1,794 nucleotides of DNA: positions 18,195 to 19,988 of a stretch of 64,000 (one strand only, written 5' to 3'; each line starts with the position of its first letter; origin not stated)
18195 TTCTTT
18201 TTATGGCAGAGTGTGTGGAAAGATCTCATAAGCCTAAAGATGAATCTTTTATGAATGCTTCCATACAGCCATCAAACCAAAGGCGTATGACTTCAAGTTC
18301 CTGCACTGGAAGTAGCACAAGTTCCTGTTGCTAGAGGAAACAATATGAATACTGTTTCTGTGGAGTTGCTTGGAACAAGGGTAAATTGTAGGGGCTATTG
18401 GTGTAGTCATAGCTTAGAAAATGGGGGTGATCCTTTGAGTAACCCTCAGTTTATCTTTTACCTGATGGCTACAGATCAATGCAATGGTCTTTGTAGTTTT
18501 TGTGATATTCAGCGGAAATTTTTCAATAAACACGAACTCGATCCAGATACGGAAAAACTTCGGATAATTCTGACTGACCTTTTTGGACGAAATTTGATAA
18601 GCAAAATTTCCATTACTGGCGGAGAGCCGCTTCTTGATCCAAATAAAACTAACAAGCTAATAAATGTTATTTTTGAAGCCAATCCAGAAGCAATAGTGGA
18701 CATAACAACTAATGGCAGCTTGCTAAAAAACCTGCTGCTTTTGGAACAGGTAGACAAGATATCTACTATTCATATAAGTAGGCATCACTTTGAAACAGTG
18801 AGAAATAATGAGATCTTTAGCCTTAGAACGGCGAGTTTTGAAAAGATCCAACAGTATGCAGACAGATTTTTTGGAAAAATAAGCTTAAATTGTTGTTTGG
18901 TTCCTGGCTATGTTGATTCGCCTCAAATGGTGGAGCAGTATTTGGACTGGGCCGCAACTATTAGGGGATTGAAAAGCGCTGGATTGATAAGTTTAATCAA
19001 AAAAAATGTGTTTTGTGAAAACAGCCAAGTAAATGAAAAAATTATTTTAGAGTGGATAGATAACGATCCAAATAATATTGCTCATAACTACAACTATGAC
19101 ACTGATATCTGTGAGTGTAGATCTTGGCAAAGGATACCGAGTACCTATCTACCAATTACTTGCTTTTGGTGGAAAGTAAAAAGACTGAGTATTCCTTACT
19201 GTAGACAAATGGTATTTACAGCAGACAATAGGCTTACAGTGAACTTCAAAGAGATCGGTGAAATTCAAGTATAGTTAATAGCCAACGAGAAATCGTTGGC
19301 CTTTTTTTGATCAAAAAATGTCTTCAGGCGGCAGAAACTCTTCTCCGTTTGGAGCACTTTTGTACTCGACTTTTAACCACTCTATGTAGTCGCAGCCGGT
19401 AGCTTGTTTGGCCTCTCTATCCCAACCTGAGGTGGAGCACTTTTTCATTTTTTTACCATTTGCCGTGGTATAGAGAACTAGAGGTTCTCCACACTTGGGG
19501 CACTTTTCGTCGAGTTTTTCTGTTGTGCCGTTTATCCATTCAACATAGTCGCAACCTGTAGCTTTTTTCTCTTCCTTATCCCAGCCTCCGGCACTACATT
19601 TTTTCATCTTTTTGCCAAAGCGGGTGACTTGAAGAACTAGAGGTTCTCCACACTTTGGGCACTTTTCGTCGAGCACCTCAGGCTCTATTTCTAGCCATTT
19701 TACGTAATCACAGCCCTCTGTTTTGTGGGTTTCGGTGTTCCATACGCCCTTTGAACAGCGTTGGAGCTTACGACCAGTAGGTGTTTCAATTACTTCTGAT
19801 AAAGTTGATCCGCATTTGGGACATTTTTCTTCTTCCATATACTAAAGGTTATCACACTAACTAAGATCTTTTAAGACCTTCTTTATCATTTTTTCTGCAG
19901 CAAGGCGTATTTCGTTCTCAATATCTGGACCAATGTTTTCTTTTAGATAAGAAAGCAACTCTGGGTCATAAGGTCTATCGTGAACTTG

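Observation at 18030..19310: Candidate RiPP pair: Cys/Ser/Thr-tailed peptide and a radical SAM maturase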

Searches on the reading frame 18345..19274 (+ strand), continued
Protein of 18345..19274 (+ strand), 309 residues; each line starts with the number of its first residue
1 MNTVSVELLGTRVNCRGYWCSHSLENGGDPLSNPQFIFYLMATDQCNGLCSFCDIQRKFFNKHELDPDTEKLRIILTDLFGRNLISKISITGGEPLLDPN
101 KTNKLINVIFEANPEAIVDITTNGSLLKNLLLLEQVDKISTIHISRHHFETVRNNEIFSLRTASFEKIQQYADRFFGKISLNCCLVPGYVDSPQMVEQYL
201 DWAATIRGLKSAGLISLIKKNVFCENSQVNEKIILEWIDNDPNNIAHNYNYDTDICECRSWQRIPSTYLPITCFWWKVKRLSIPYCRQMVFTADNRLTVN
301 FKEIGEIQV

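Call 75: search_protein_families(library=ncbifam, proteins=[L014:3478-4182:+, L014:4166-4672:+, L019:6913-7986:+, L073:2099-3133:+], max_evalue=0.00001)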
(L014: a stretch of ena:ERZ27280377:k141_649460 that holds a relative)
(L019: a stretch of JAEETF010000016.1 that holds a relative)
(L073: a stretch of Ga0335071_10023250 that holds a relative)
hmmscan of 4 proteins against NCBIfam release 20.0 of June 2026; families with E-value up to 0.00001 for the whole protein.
L014:3478-4182:+ (234 aa): 2 families
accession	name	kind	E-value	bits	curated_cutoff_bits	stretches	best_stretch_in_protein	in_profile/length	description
TIGR01528.1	NMN_trans_PnuC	equivalog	1.3e-29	103.4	42.45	1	45-227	4-186/187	nicotinamide riboside transporter PnuC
NF011926.0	PRK15397.1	subfamily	9.5e-14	51.8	335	1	45-145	25-123/239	nicotinamide riboside transporter PnuC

L014:4166-4672:+ (168 aa): 5 families
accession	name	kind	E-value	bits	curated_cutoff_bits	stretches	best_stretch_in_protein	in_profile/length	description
TIGR01526.1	nadR_NMN_Atrans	equivalog_domain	5.3e-17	62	341.15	1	7-158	3-144/325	nicotinamide-nucleotide adenylyltransferase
TIGR00125.1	cyt_tran_rel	domain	3.3e-08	33.6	27.7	1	7-46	1-38/65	adenylyltransferase/cytidyltransferase family protein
NF005988.0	PRK08099.1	equivalog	4.8e-08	32.5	201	1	6-158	65-213/411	multifunctional transcriptional regulator/nicotinamide-nucleotide adenylyltransferase/ribosylnicotinamide kinase NadR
TIGR01527.1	arch_NMN_Atrans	equivalog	1.1e-06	28.3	181.2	1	7-133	1-111/167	nicotinamide-nucleotide adenylyltransferase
NF002243.0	PRK01153.1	subfamily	4.5e-06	26.4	127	0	6-39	1-34/175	nicotinamide-nucleotide adenylyltransferase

L019:6913-7986:+ (357 aa): 14 families
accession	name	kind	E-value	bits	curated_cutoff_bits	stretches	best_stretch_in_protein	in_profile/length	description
NF005299.0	PRK06827.1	subfamily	4.9e-132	440.3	327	1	19-355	24-381/383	phosphoribosylpyrophosphate synthetase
TIGR01251.1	ribP_PPkin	subfamily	4.1e-56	190.1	113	1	24-341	14-307/309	ribose-phosphate diphosphokinase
NF002320.0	PRK01259.1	subfamily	9.7e-42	143.4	297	1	25-341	21-313/316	ribose-phosphate diphosphokinase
NF001815.0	PRK00553.1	equivalog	1.2e-32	113.4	484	1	37-343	36-322/332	ribose-phosphate pyrophosphokinase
NF002844.0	PRK03092.1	equivalog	3.7e-32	111.8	438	1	29-345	30-325/326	ribose-phosphate diphosphokinase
NF002758.0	PRK02812.1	equivalog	1.2e-31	110.1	518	1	38-341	49-328/330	ribose-phosphate pyrophosphokinase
NF002618.0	PRK02269.1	equivalog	6e-31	108.2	460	1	34-342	29-316/321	ribose-phosphate diphosphokinase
NF002095.0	PRK00934.1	equivalog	4.7e-29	101.4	296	1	25-282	15-248/287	ribose-phosphate diphosphokinase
NF003428.0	PRK04923.1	equivalog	2e-24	86.4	536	1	38-340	34-315/319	ribose-phosphate diphosphokinase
NF002686.0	PRK02458.1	equivalog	4.5e-24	85.5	506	1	28-342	27-316/323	ribose-phosphate diphosphokinase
NF005537.0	PRK07199.1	subfamily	7.7e-13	48.2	322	1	25-282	17-254/301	ribose-phosphate diphosphokinase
NF002620.0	PRK02277.1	subfamily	3.4e-06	26.9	115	0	191-272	95-174/201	orotate phosphoribosyltransferase-like protein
NF001097.0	PRK00129.1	equivalog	3.5e-06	26.9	114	1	231-292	116-176/209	uracil phosphoribosyltransferase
TIGR01091.1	upp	equivalog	5.4e-06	26.2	208.35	1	228-293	111-175/207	uracil phosphoribosyltransferase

L073:2099-3133:+ (344 aa): 4 families
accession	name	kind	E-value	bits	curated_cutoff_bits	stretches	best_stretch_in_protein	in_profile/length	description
TIGR01526.1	nadR_NMN_Atrans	equivalog_domain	3e-76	256.8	341.15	1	2-321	2-316/325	nicotinamide-nucleotide adenylyltransferase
NF005988.0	PRK08099.1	equivalog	1e-65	222.5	201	1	3-343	66-406/411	multifunctional transcriptional regulator/nicotinamide-nucleotide adenylyltransferase/ribosylnicotinamide kinase NadR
TIGR01510.1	coaD_prev_kdtB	equivalog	3.9e-07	30.2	103.3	1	4-77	2-66/155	pantetheine-phosphate adenylyltransferase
TIGR00125.1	cyt_tran_rel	domain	1.5e-06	28.3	27.7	1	3-37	1-35/65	adenylyltransferase/cytidyltransferase family protein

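Call 81: find_homologous_proteins(query=A4, max_evalue=0.001)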
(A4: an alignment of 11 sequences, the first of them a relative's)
Query A4 (11 sequences) (95 aa, profile of the alignment): 75 proteins with E <= 0.001 among 1505 candidates.
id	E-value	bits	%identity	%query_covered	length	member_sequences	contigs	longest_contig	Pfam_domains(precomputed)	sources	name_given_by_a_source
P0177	4.7e-35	138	38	100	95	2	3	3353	-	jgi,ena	-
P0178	5.7e-35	137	36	100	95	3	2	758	-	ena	-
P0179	2.6e-34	135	34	100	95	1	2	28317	-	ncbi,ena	-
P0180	3.4e-34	135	34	100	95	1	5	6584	-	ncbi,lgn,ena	-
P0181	4.4e-34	135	39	100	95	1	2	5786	-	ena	-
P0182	2.0e-33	132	37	100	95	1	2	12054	-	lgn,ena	-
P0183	3.2e-33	132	36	100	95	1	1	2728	-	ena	-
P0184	1.2e-32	130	32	100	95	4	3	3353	-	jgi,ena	-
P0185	1.7e-32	129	100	100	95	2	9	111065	-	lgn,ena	-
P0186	4.3e-32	128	37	100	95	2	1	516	-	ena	-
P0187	8.9e-32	127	35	100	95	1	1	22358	-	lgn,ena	-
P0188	1.1e-31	127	33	100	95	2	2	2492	-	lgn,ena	-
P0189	1.3e-31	127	33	100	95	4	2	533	-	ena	-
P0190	1.4e-31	126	32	100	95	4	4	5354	-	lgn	-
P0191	2.1e-31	126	37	100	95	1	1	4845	-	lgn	-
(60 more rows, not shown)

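Call 85: search_protein_families(library=pfam, proteins=[L064:123-707:+, L001:1294-1899:+, L001:1916-2539:+, L023:7267-8295:+, L072:5795-6199:+, L042:4023-4658:+], max_evalue=0.01)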
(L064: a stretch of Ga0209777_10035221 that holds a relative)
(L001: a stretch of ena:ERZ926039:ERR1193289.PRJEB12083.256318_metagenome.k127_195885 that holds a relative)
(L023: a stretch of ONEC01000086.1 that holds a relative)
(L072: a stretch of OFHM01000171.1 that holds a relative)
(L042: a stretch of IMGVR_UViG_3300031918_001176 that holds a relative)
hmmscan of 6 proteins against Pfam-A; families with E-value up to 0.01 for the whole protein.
L064:123-707:+ (194 aa): 1 family
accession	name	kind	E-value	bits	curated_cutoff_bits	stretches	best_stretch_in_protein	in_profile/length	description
PF01467.32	CTP_transf_like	-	2.3e-14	54.2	21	1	5-161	1-133/133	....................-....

L001:1294-1899:+ (201 aa): 1 family
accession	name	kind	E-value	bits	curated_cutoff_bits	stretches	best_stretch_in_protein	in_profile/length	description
PF08241.18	Methyltransf_11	-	0.00039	21.4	21.2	1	114-158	48-94/95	Methyltransferase domain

L001:1916-2539:+ (207 aa): 1 family
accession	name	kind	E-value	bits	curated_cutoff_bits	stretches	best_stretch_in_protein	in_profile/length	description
PF01467.32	CTP_transf_like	-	3.6e-05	24.4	21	1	14-181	7-133/133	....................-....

L023:7267-8295:+ (342 aa): 1 family
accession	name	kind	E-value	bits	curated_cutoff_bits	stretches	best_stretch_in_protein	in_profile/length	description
PF13306.12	LRR_5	-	9.1e-09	35.7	27.7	1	42-94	2-54/127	BspA type Leucine rich repeat region (6 copies)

L072:5795-6199:+ (134 aa): 1 family
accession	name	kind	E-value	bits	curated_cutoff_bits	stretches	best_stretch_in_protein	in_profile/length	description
PF14335.11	DUF4391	-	0.0063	16.9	29.9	1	5-60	52-107/232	Domain of unknown function (DUF4391)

L042:4023-4658:+ (211 aa): 0 families

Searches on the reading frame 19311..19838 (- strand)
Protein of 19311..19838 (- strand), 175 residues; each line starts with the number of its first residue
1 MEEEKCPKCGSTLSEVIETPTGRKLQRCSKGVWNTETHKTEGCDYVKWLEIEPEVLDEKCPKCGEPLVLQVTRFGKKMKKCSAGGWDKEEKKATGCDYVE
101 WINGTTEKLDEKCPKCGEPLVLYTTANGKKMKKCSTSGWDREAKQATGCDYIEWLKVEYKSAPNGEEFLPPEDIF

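Call 3: search_protein_families(library=pfam, proteins=[window:19311-19838:-], max_evalue=1)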
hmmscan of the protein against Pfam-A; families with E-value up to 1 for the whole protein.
window:19311-19838:- (175 aa): 64 families (the best 25 are shown)
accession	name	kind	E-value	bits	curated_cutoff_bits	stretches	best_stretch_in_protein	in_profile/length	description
PF01396.24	Zn_ribbon_Top1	-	1.6e-10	41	32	3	57-76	1-20/39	Topoisomerase DNA binding C4 zinc finger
PF13240.11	Zn_Ribbon_1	-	3.4e-06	27.1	25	3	112-120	1-9/23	zinc-ribbon domain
PF13453.11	Zn_ribbon_TFIIB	-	8.2e-06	25.6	22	2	5-29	1-23/41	Transcription factor zinc-finger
PF06677.18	Auto_anti-p27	-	9.1e-06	26.1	24.1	2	56-69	14-27/40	Sjogren's syndrome/scleroderma autoantigen 1 (Autoantigen p27)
PF13248.11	Zn_ribbon_3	-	9.7e-06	25.3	27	2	108-120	14-26/26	zinc-ribbon domain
PF12760.12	Zn_ribbon_IS1595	-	6.9e-05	23.2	25.4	1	5-29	20-41/46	Transposase zinc-ribbon domain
PF23549.1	Zn_ribbon_GRF_2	-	8.9e-05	22.6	27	2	112-127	3-18/45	GRF-like zinc ribbon domain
PF09723.15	Zn_ribbon_8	-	0.00014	22.3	34.4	1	3-17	26-41/41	Zinc ribbon domain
PF06827.20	zf-FPG_IleRS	-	0.00016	21.8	21.3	1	4-16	2-14/30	Zinc finger found in FPG and IleRS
PF05191.20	ADK_lid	-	0.0002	21.6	26.6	0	108-121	19-32/36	Adenylate kinase, active site lid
PF08271.17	Zn_Ribbon_TF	-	0.00035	20.5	29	0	112-128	2-18/43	TFIIB zinc-binding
PF17848.7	Zn_ribbon_ACC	-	0.00045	20.8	24.5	0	5-13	3-11/26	Acetyl-CoA carboxylase zinc finger domain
PF13005.12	zf-IS66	-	0.00059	20.6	27.3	0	3-18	1-16/46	zinc-finger binding domain of transposase IS66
PF14255.11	Cys_rich_CPXG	-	0.00065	20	25.2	0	59-71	2-14/52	Cysteine-rich CPXCG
PF22415.1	PSV_ORF131-like_dom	-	0.00084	19.7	27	0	57-72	22-37/80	PSV_Hypothetical protein ORF131-like domain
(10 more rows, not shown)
